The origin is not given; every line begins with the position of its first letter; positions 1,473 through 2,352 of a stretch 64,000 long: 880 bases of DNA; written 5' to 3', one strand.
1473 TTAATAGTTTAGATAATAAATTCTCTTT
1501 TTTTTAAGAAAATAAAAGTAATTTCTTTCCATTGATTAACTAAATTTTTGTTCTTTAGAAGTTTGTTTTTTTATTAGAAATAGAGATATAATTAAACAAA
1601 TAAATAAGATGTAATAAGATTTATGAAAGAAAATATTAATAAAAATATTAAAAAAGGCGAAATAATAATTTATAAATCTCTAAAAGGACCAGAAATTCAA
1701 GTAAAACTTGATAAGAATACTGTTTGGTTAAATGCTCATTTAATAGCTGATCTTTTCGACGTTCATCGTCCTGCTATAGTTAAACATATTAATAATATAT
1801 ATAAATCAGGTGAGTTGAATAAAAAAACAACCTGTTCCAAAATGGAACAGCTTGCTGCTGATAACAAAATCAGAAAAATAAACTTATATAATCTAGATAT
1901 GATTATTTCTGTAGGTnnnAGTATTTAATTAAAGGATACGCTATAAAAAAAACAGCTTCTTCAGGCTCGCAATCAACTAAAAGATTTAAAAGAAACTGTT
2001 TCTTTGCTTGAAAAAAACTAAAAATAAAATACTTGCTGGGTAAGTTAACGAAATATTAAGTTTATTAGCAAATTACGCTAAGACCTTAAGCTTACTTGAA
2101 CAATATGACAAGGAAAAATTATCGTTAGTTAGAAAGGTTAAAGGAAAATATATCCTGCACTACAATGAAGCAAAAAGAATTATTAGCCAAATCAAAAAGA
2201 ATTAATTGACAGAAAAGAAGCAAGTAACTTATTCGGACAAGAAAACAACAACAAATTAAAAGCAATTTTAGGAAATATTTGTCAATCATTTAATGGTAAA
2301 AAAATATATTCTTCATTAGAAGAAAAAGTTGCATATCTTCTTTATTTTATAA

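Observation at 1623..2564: Decayed RhuM / Fic-Doc (Fido) toxin-like gene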

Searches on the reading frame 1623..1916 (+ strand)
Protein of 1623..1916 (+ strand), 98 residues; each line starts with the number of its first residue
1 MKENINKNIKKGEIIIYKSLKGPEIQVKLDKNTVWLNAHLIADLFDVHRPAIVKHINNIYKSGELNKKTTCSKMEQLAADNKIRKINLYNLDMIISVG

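Call 4: search_protein_families(library=pfam, proteins=[window:1623-1916:+], max_evalue=1)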
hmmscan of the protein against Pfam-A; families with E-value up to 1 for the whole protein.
seq(98 aa): 2 families
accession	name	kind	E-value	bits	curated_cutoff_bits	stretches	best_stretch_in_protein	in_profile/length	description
PF13310.11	Virulence_RhuM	-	0.0097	15.7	33.7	1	70-98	2-33/252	Virulence protein RhuM family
PF13644.11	DKNYY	-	0.11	13.6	25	1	6-90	12-90/141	DKNYY family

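Call 34: search_protein_families(library=padloc, proteins=[window:1623-1916:+], max_evalue=0.001)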
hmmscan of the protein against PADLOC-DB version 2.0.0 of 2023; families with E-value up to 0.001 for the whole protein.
seq(98 aa): 36 families (the best 25 are shown)
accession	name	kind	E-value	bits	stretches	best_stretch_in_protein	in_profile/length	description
PDLC04858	PDC-S05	-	1.7e-30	103.6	1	11-98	4-92/138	-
PDLC04879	PDC-S05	-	6.1e-28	96.1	1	10-98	3-93/285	-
PDLC04965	PDC-S23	-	8.3e-28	95.7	1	11-98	4-95/327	-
PDLC04854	PDC-S05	-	2.3e-27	94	1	11-98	3-94/212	-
PDLC04872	PDC-S05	-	2.6e-27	93.5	1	11-98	4-95/152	-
PDLC04870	PDC-S05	-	9.1e-26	88.6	1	8-98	5-96/214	-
PDLC04964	PDC-S23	-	1.4e-25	88.2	1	12-98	4-94/331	-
PDLC04853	PDC-S05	-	2.5e-25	87.3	1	10-98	4-96/336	-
PDLC04876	PDC-S05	-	3e-25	87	1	7-98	3-98/174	-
PDLC04851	PDC-S05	-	3.4e-25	86.8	1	1-98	1-100/342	-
PDLC04963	PDC-S23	-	4.9e-25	86.6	1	13-98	3-87/312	-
PDLC04843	PDC-S05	-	1.1e-24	85.3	1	10-98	4-93/330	-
PDLC04852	PDC-S05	-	2.6e-24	83.8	1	7-98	6-101/346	-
PDLC04884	PDC-S05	-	3.5e-24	82.6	1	12-84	3-76/85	-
PDLC04874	PDC-S05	-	2.5e-23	80.5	1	12-98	6-91/165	-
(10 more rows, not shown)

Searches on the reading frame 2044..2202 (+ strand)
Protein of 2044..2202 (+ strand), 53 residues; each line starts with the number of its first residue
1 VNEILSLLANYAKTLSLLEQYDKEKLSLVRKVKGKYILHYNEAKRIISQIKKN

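Call 4: search_protein_families(library=pfam, proteins=[window:2044-2202:+], max_evalue=1)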
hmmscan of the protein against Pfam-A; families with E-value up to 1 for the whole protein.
seq(53 aa): 1 family
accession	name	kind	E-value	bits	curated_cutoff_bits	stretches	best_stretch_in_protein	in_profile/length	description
PF22746.1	SHOCT-like_DUF2089-C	-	0.19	11.8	27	0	14-25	20-31/32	SHOCT-like domain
